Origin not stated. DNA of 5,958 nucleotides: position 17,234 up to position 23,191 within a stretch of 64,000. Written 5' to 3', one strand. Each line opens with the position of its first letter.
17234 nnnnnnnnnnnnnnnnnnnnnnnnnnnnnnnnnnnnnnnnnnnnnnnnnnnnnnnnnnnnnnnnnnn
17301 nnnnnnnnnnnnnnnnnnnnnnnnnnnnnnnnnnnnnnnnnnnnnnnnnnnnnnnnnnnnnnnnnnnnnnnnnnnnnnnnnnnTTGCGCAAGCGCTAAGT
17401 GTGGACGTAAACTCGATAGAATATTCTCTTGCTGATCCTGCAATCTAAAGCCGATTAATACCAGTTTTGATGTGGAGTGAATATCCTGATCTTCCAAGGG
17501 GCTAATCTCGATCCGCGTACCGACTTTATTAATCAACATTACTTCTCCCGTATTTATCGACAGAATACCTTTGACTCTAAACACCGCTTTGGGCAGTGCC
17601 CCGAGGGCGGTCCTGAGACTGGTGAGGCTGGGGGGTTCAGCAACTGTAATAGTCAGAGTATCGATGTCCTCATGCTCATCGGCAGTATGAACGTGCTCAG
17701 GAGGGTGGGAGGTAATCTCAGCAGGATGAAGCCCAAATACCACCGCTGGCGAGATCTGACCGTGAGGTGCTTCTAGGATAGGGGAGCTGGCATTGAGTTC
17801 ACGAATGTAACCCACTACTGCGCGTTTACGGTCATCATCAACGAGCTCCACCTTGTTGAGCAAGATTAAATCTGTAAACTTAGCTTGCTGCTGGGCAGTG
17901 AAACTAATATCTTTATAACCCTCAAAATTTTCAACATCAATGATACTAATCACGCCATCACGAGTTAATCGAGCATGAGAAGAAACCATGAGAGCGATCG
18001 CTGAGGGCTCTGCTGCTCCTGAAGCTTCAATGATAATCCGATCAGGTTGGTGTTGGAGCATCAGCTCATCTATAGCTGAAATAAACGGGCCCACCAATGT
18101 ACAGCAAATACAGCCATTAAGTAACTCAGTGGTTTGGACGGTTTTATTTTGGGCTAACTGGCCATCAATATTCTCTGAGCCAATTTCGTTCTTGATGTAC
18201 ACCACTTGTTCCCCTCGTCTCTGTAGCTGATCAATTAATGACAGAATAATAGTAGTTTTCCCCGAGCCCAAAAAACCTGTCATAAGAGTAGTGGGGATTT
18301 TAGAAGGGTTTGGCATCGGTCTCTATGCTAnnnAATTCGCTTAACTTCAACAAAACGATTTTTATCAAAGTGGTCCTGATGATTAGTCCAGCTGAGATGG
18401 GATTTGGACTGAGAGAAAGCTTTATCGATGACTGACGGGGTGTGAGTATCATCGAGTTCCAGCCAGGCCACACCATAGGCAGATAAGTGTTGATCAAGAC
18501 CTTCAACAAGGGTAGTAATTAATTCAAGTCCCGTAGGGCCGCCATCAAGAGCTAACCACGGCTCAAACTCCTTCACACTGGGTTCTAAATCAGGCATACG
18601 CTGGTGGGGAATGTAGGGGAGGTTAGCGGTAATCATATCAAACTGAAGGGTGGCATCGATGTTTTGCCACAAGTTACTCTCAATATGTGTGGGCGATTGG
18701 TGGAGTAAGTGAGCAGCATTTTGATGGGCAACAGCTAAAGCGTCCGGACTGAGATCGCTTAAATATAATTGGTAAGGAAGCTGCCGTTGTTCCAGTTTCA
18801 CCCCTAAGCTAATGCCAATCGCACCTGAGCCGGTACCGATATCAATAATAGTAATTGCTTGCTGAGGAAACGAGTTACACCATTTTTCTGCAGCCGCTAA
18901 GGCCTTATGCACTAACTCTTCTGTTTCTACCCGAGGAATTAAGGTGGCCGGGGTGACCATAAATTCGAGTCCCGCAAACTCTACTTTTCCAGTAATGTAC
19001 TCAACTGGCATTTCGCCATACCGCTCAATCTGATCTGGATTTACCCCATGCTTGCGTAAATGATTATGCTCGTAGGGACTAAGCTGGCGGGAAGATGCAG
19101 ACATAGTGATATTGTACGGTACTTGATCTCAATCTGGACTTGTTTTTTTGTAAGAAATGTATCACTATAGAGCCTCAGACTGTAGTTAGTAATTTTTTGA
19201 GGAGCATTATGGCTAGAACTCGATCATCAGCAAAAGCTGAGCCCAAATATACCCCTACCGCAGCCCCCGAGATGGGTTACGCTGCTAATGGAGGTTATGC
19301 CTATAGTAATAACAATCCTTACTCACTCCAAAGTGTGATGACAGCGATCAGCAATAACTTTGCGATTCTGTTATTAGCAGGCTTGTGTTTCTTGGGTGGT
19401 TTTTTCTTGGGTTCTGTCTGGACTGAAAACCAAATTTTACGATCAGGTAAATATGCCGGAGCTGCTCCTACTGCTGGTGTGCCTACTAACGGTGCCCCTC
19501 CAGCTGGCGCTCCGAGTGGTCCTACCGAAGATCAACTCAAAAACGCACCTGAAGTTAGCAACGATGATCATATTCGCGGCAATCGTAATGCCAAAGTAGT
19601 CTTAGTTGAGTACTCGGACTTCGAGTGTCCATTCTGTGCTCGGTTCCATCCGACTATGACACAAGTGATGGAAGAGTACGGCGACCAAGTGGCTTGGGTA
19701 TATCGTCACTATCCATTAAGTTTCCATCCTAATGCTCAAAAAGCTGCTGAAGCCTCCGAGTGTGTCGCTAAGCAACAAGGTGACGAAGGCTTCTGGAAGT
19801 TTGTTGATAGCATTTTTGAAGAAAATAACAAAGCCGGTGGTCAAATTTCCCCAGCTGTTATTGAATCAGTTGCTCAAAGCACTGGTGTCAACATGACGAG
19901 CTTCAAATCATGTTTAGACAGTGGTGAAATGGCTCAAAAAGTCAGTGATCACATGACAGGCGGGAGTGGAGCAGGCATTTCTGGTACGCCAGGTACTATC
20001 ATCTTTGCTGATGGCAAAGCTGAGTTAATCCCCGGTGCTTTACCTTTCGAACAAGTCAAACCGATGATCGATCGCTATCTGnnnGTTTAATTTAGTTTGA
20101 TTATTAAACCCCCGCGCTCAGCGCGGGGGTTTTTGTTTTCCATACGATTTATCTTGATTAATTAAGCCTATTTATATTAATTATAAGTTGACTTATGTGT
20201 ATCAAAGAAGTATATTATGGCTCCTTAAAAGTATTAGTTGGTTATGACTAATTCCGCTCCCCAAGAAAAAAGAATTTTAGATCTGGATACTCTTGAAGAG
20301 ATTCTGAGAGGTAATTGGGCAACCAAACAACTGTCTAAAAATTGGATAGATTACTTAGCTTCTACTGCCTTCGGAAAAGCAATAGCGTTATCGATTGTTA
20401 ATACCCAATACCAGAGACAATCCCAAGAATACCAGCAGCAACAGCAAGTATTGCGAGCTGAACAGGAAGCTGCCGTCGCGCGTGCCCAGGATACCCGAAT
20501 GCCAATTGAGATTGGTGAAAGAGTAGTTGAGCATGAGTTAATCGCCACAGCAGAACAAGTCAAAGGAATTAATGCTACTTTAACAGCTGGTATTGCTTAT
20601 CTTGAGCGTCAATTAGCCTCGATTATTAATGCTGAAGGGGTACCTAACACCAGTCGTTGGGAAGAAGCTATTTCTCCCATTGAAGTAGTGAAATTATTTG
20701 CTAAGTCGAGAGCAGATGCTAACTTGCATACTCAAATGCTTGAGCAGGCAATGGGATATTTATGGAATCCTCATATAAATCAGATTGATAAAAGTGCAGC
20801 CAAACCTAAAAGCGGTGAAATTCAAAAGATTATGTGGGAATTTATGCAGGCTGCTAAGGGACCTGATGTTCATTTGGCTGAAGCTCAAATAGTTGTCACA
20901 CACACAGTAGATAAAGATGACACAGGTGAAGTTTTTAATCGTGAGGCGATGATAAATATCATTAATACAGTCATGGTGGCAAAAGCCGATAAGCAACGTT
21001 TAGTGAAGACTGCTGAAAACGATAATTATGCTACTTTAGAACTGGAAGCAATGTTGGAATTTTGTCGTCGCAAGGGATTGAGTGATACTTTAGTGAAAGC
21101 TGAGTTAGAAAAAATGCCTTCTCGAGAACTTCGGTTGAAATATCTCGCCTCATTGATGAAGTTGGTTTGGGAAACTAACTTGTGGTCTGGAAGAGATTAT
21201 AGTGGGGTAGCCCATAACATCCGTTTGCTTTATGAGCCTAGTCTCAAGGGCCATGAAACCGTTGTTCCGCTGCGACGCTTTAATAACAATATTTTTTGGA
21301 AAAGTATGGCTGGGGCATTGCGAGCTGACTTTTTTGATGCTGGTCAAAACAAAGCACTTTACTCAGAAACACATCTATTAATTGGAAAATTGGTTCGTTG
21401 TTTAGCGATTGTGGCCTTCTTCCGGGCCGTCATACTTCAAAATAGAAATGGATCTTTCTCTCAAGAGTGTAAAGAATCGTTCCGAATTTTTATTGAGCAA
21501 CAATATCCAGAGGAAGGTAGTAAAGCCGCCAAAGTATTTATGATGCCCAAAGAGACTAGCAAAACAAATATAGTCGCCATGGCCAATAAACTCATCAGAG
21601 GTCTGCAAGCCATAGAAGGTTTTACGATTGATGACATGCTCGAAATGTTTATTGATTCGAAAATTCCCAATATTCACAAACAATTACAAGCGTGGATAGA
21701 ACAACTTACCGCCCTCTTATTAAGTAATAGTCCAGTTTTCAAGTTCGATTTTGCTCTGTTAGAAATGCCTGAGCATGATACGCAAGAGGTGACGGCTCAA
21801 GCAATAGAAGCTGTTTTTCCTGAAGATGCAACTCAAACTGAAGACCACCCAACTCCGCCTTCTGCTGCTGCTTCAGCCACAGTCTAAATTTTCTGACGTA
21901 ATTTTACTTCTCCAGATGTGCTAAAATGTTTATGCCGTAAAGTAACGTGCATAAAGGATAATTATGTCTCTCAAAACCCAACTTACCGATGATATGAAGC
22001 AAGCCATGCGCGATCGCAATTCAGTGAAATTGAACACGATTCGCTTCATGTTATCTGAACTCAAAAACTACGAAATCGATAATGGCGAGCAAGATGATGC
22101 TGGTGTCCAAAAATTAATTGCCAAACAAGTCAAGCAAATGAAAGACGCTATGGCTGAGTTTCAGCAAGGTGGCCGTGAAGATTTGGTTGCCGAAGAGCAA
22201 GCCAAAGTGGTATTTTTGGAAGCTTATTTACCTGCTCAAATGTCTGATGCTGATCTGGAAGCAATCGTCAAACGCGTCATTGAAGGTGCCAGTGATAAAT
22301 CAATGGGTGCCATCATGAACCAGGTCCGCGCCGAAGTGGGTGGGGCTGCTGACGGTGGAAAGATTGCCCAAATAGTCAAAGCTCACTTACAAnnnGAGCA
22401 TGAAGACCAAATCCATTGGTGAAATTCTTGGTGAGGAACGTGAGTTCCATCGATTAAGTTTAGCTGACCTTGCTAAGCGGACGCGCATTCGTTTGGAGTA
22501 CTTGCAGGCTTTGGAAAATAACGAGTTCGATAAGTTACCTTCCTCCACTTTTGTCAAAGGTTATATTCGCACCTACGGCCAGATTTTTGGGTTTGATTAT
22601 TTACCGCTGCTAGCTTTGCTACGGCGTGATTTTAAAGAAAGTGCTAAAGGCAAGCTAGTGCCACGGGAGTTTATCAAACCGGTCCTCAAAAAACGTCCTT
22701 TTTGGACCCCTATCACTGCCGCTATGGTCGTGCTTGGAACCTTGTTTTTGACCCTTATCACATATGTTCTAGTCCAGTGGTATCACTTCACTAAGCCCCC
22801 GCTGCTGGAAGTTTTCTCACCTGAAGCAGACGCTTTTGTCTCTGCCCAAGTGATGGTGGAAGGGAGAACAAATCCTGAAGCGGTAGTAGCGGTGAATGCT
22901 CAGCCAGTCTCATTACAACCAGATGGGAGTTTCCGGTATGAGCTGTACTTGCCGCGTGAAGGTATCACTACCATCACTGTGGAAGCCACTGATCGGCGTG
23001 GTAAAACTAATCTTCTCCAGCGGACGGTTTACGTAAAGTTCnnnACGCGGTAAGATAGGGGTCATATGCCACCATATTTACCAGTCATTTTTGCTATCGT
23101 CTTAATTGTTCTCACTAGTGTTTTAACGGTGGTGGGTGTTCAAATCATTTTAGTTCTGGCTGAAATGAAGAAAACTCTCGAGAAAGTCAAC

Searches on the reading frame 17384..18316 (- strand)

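Call 31: search_protein_families(library=pfam, max_evalue=0.00001, proteins=[window:17384-18316:-])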
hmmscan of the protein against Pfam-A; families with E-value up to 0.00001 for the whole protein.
window:17384-18316:- (311 aa): 2 families
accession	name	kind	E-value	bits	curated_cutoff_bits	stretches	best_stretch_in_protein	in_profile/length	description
PF02492.25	cobW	-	1.1e-43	149.4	20.7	1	8-181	1-179/180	CobW/HypB/UreG, nucleotide-binding domain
PF07683.19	CobW_C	-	3.2e-08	33.8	22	1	218-295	1-84/94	Cobalamin synthesis protein cobW C-terminal domain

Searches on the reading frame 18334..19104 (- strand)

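Call 31: search_protein_families(library=pfam, max_evalue=0.00001, proteins=[window:18334-19104:-])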
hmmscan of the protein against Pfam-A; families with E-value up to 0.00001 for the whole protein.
window:18334-19104:- (257 aa): 1 family
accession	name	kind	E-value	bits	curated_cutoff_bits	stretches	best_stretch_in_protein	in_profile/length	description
PF05175.20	MTS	-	1.4e-06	28.5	23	1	79-165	27-109/170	Methyltransferase small domain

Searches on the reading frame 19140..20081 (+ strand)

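Call 31: search_protein_families(library=pfam, max_evalue=0.00001, proteins=[window:19140-20081:+])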
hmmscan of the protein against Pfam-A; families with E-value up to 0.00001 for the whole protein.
window:19140-20081:+ (314 aa): 4 families
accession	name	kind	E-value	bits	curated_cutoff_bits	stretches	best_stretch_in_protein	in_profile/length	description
PF13462.12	Thioredoxin_4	-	1.3e-23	84.4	23.2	1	141-293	3-148/165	Thioredoxin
PF01323.26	DSBA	-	8.3e-16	58.8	25.6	1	155-307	2-187/191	DSBA-like thioredoxin domain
PF13098.12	Thioredoxin_2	-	6e-09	36.6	27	1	150-309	4-103/104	Thioredoxin-like domain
PF18400.7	Thioredoxin_12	-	1.8e-06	28.4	26.1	0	132-193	123-184/190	Thioredoxin-like domain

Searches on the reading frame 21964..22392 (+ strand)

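Call 50: search_protein_families(library=pfam, max_evalue=0.0001, proteins=[window:21964-22392:+])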
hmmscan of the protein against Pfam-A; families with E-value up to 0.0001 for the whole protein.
window:21964-22392:+ (143 aa): 1 family
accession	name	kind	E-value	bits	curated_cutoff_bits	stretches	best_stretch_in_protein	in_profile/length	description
PF09424.15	YqeY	-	5.8e-37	127.4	27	1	4-142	1-143/143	Yqey-like protein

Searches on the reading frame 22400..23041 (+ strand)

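Call 50: search_protein_families(library=pfam, max_evalue=0.0001, proteins=[window:22400-23041:+])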
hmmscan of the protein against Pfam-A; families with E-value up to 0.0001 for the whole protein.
window:22400-23041:+ (214 aa): 3 families
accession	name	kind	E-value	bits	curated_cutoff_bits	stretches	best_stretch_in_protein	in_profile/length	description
PF13413.12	HTH_25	-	2.1e-18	66.3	24.6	1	10-66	2-58/62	Helix-turn-helix domain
PF09136.16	Glucodextran_B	-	3.4e-09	36.9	27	1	134-213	1-82/83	Glucodextranase, domain B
PF12844.13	HTH_19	-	8.6e-06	26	30.2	1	8-67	2-55/64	Helix-turn-helix domain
